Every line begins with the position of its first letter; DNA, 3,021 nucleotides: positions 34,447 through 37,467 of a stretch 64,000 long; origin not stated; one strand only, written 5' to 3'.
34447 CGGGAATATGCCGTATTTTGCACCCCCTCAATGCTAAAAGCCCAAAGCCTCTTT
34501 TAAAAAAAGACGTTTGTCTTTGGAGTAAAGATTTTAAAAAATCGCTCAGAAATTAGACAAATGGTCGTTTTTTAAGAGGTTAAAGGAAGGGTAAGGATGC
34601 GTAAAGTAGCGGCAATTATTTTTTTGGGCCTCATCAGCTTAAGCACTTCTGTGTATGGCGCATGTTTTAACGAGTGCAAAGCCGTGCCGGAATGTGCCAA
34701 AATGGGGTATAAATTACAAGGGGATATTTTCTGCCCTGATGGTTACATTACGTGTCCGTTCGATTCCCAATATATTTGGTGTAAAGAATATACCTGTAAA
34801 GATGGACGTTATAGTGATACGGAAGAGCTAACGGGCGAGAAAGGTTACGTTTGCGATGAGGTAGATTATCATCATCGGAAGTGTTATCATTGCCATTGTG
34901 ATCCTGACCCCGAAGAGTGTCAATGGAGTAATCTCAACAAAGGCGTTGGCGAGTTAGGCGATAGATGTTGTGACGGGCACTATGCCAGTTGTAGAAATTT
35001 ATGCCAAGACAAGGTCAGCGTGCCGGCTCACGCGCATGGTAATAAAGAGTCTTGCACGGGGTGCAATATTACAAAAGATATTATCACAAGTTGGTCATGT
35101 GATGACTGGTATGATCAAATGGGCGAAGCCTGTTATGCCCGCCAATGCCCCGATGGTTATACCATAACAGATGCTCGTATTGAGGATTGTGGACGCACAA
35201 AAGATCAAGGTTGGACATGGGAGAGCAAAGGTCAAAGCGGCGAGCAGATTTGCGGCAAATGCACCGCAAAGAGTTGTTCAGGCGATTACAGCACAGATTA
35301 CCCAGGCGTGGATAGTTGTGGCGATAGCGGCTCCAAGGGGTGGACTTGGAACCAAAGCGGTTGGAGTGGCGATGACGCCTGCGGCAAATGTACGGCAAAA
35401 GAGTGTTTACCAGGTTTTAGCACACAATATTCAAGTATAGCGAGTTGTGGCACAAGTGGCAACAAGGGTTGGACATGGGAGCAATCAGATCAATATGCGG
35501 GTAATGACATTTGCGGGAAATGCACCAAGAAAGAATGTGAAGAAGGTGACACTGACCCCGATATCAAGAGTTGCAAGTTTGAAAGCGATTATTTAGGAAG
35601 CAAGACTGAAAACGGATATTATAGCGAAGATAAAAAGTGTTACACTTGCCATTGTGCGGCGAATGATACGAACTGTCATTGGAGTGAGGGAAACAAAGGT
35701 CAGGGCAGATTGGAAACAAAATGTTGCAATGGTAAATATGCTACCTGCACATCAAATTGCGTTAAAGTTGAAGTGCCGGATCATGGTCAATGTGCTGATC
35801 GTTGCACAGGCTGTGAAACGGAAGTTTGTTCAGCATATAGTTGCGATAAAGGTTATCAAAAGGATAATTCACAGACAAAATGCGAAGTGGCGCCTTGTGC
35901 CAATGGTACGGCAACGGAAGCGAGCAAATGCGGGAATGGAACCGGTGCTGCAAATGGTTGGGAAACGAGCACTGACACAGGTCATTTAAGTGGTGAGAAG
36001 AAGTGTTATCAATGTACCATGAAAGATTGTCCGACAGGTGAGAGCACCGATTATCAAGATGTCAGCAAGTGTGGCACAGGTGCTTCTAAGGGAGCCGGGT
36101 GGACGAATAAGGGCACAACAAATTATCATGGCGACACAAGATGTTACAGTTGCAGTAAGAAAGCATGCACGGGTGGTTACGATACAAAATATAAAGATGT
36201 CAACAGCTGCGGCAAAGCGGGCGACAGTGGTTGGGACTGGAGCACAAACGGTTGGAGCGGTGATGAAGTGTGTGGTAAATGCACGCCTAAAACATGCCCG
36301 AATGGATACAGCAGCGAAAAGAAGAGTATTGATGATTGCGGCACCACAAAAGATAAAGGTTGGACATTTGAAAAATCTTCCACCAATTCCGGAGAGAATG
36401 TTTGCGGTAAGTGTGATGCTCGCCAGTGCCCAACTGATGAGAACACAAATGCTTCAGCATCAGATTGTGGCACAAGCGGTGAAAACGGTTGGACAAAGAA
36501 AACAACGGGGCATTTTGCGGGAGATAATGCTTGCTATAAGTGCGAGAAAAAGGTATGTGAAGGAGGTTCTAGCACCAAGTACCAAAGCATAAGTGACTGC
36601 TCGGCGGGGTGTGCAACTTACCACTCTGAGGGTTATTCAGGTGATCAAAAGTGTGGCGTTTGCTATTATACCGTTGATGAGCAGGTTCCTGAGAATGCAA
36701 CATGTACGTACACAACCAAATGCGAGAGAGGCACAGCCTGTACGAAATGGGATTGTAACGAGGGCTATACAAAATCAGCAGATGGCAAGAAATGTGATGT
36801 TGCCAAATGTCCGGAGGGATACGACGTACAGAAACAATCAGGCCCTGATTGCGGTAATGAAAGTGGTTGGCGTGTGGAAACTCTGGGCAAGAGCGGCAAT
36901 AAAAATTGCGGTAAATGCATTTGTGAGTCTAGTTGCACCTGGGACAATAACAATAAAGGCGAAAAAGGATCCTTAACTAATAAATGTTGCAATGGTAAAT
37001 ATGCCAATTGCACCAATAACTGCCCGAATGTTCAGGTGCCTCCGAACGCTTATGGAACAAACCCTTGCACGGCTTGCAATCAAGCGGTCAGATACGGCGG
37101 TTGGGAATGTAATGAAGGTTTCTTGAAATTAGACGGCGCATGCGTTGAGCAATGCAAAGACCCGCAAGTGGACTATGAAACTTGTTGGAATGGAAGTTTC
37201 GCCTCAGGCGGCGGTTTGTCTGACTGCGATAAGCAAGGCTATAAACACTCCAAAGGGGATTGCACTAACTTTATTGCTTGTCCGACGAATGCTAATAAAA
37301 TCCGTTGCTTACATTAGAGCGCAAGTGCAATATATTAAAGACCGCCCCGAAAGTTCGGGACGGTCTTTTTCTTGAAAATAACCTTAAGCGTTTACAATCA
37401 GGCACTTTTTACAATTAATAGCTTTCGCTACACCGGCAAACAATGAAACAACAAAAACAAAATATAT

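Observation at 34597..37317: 906-aa secreted protein built from two kinds of Cys-rich repeats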

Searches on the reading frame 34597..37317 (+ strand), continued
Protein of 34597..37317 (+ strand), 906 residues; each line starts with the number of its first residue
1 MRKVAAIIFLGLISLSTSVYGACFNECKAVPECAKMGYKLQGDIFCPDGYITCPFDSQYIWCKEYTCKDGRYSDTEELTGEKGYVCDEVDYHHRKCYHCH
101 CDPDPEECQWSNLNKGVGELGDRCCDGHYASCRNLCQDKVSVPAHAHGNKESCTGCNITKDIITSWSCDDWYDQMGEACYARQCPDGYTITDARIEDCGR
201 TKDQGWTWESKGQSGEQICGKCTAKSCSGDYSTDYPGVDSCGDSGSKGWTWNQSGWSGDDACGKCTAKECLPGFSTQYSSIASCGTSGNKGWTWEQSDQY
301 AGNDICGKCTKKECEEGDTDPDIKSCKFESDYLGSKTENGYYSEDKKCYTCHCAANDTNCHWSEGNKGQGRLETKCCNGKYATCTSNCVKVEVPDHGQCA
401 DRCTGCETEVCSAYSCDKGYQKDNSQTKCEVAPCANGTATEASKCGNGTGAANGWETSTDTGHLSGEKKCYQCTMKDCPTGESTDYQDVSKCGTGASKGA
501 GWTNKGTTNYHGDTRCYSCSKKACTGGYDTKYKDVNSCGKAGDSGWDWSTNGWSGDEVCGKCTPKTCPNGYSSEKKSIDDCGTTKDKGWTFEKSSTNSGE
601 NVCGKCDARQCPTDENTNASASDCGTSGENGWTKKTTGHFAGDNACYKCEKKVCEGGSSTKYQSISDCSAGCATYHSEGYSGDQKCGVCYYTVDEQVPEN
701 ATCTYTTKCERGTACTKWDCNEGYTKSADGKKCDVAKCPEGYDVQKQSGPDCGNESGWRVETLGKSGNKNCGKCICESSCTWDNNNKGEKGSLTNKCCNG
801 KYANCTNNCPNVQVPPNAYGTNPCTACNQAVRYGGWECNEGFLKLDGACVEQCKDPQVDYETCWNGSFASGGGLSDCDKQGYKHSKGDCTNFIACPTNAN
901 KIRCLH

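Call 80: find_encoding_contigs(protein=P0137, flank=10000, max_places=2)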
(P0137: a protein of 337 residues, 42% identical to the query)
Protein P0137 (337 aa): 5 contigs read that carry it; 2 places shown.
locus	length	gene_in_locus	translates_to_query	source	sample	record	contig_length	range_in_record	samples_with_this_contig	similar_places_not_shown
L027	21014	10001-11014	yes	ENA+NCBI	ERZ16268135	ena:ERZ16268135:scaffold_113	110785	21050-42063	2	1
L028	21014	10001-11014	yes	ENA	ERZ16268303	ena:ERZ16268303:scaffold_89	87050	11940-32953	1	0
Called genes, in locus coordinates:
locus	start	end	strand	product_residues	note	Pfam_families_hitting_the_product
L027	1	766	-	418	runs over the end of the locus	PF25296:Decapeptide (weak), PF00805:Pentapeptide, PF13599:Pentapeptide_4, PF13576:Pentapeptide_3, PF00805:Pentapeptide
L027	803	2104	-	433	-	PF07690:MFS_1, PF12832:MFS_1_like (weak), PF13000:Acatn, PF07690:MFS_1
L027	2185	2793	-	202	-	-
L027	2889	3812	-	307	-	PF01430:HSP33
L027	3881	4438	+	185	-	PF21982:RecX_HTH1 (faint), PF02631:RecX_HTH2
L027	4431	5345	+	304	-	PF18723:HMUDK_hel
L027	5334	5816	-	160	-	PF02075:RuvC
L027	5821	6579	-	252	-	PF20772:TACO1_YebC_N, PF01709:Transcrip_reg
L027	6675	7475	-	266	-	PF00270:DEAD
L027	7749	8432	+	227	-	PF05307:Bundlin, PF08805:PilS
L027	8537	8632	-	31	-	-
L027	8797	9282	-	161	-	PF00380:Ribosomal_S9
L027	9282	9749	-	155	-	PF00572:Ribosomal_L13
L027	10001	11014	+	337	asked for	-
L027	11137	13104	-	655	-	PF00456:Transketolase_N, PF13292:DXP_synthase_N (weak), PF00676:E1_dh (weak), PF02775:TPP_enzyme_C (faint), PF02779:Transket_pyr, PF22613:Transketolase_C_1, PF02780:Transketolase_C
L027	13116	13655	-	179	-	-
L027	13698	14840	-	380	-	PF13847:Methyltransf_31 (faint), PF05958:tRNA_U5-meth_tr, PF05175:MTS (weak)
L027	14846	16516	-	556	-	PF00989:PAS, PF13426:PAS_9, PF00990:GGDEF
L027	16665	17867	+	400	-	-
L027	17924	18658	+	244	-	PF10858:DUF2659, PF09976:TPR_21, PF14559:TPR_19 (faint)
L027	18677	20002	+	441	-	PF01011:PQQ (faint), PF25293:Beta-prop_EMC1_N (faint), PF13360:PQQ_2, PF23727:Beta-prop_FAM234A_B (faint), PF13570:Beta-prop_ACSF4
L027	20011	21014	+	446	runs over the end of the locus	PF00071:Ras (weak), PF01926:MMR_HSR1, PF02421:FeoB_N, PF00009:GTP_EFTU, PF02421:FeoB_N, PF04548:AIG1, PF01926:MMR_HSR1, PF14714:KH_dom-like, +6 more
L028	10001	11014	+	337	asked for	-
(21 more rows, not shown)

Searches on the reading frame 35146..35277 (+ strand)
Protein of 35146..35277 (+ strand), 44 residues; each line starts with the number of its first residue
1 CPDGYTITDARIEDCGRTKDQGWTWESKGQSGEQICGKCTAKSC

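Call 57: find_homologous_proteins(query=A4, max_evalue=0.001)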
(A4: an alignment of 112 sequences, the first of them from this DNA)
Query A4 (112 sequences): 8 candidates shared short words with the query, none scored E <= 0.001.

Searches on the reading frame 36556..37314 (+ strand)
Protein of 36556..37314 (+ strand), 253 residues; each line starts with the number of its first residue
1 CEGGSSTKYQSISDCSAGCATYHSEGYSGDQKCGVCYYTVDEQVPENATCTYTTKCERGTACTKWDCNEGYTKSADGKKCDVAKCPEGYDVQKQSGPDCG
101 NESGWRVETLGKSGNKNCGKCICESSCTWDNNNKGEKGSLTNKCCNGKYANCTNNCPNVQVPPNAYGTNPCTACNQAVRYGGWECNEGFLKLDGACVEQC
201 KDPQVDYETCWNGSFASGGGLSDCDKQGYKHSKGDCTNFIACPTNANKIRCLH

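Call 53: predict_structure(alignment_id=A3)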
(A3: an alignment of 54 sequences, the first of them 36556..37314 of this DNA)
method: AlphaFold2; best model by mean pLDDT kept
length: 253 residues; sequences in the alignment: 54
mean_pLDDT: 83.1   pTM: 0.61
mean pLDDT of the five models: 83.1, 83.1, 82.7, 82.3, 81.5
residues with pLDDT >= 90: 160; 70-90: 35; 50-70: 12; < 50: 46
segments of 3 or more residues with pLDDT < 50: 209-221, 223-253
pLDDT, mean of each block of 10 residues (from residue 1): 88 80 91 84 90 86 94 97 98 97 97 98 97 93 98 96 96 94 95 90 52 46 48 45 41 35
secondary structure, 60 per line:
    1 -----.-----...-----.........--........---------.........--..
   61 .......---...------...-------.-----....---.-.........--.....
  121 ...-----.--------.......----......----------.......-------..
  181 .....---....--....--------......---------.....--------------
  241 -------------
elements in order: E20-28 E31-38 E48-56 E59-67 E71-73 E80-82 H96-99 E105-113 E116-123 E138-144 E149-154 E165-171 E179-185 E189-192 E195-198 H207-212 H222-226

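Call 84: fold_search(model_id=the predicted structure, library=pdb)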
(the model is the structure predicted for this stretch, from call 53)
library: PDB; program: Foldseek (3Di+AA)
matches with E <= 10: 66; with E <= 0.001: 0
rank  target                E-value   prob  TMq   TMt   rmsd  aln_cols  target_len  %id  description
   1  2wii_C                5.8e-02  0.16  0.16  0.17  14.9       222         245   14  Complement C3b in complex with factor H domains 1-4 (released 2009-06-09)
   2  8e1z_B                1.5e-01  0.11  0.13  0.18  30.9       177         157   18  Crystal structure of Plasmodium falciparum ookinete surface antigen Pfs28 (released 2022-11-30)
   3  7ufg_A                1.5e-01  0.08  0.13  0.04  18.3       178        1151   18  Cryo-EM structure of PAPP-A in complex with IGFBP5 (released 2022-09-28)
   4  7do4_B                1.7e-01  0.11  0.13  0.13  12.4       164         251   14  Crystal structure of CD97-CD55 complex (released 2021-09-22)
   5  5o35_C                1.8e-01  0.11  0.17  0.12  15.3       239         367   13  Structure of complement proteins complex (released 2017-06-28)
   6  1ojv_B                2.4e-01  0.06  0.15  0.15  15.3       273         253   11  Decay accelerating factor (CD55): the structure of an intact human complement regulator. (released 2004-01-07)
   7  5o32_C                3.2e-01  0.10  0.16  0.13  11.5       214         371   16  The structure of complement complex (released 2017-06-28)
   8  6b08_A                3.2e-01  0.08  0.10  0.14  22.6       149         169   15  Crystal structure of Pfs25 in complex with the transmission blocking antibody 1276 (released 2017-11-15)
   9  6ilj_E                3.2e-01  0.04  0.12  0.14  13.9       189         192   13  Cryo-EM structure of Echovirus 6 complexed with its attachment receptor CD55 at PH 5.5 (released 2019-05-15)
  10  8ezk_B                3.4e-01  0.07  0.11  0.15  31.8       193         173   14  Pfs25 in complex with transmission-reducing antibody AS01-04 (released 2023-08-16)
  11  3o8e_B                3.6e-01  0.04  0.11  0.11  16.8       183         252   12  Structure of extracelllar portion of CD46 in complex with Adenovirus type 11 knob (released 2010-10-13)
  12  1ext_B                4.6e-01  0.06  0.12  0.16  14.3       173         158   16  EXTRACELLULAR DOMAIN OF THE 55KDA TUMOR NECROSIS FACTOR RECEPTOR. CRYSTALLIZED AT PH3.7 IN P 21 21 21. (released 1997-01-11)
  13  6phb_I                5.2e-01  0.04  0.11  0.14  32.1       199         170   16  Pfs25 in complex with the human transmission blocking antibody 2530 (released 2019-10-02)
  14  8dfh_A                5.5e-01  0.20  0.13  0.32  19.8       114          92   12  Crystal structure of non-neutralizing / interfering human monoclonal antibody 42C3 Fab in complex with MSP1-19 (released 2022-10-12)
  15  2bo2_B                5.9e-01  0.13  0.14  0.23  14.7       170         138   13  EGF Domains 1,2,5 of human EMR2, a 7-TM immune system molecule, in complex with calcium. (released 2006-08-09)
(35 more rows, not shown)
